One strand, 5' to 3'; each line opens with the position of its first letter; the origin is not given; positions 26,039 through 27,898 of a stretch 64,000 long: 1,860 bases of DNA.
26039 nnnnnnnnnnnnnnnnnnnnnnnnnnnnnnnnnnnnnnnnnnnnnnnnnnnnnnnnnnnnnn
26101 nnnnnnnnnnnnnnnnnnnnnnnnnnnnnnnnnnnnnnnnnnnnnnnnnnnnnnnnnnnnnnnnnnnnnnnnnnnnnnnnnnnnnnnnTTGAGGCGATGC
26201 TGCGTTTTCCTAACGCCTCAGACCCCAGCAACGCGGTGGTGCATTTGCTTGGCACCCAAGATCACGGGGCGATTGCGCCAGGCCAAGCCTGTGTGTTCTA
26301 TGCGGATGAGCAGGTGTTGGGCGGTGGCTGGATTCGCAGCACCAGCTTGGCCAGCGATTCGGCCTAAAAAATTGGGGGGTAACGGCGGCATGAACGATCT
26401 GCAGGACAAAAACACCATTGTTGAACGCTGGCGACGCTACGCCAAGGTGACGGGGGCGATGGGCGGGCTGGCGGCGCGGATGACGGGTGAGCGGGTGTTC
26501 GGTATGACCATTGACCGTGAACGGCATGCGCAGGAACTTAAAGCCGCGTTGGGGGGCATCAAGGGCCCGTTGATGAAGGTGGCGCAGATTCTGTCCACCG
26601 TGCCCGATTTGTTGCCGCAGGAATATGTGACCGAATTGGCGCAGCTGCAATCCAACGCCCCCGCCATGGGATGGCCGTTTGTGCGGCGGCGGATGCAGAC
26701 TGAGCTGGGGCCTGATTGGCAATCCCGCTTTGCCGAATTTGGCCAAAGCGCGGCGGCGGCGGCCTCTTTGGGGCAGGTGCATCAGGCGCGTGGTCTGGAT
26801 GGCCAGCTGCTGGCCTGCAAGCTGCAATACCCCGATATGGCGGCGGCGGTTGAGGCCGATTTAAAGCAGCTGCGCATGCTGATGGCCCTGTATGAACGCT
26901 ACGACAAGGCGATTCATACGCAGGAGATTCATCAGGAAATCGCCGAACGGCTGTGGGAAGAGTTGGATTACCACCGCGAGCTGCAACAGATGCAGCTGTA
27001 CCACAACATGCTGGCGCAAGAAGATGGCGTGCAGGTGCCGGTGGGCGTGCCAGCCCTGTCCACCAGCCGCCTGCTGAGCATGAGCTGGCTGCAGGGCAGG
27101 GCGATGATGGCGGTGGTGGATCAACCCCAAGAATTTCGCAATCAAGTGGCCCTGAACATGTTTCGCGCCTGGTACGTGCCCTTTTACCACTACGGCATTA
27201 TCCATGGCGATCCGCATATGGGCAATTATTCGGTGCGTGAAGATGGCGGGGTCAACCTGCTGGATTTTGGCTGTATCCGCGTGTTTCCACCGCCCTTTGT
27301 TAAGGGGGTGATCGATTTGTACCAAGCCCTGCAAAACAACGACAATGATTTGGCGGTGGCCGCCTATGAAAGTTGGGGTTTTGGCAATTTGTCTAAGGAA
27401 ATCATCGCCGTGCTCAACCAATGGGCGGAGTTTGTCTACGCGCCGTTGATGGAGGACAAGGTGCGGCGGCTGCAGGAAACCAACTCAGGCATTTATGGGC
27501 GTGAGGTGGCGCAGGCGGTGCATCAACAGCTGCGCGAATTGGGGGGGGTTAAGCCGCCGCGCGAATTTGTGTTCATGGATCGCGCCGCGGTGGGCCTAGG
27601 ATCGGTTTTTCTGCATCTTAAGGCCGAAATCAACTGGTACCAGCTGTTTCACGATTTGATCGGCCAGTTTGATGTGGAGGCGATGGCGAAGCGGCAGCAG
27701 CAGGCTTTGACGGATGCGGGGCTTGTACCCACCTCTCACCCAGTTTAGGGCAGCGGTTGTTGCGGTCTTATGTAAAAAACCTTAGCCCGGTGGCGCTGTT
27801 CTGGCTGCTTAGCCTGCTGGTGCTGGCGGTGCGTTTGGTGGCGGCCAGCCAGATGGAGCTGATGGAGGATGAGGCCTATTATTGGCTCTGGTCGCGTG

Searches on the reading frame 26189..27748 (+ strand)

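Call 11: search_protein_families(library=pfam, proteins=[window:26189-27748:+], max_evalue=0.001)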
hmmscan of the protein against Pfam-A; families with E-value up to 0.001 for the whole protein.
window:26189-27748:+ (519 aa): 1 family
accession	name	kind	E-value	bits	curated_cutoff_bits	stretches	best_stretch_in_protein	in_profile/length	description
PF03109.22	ABC1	-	5.4e-50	170.2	22.9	1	152-387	1-238/244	ABC1 atypical kinase-like domain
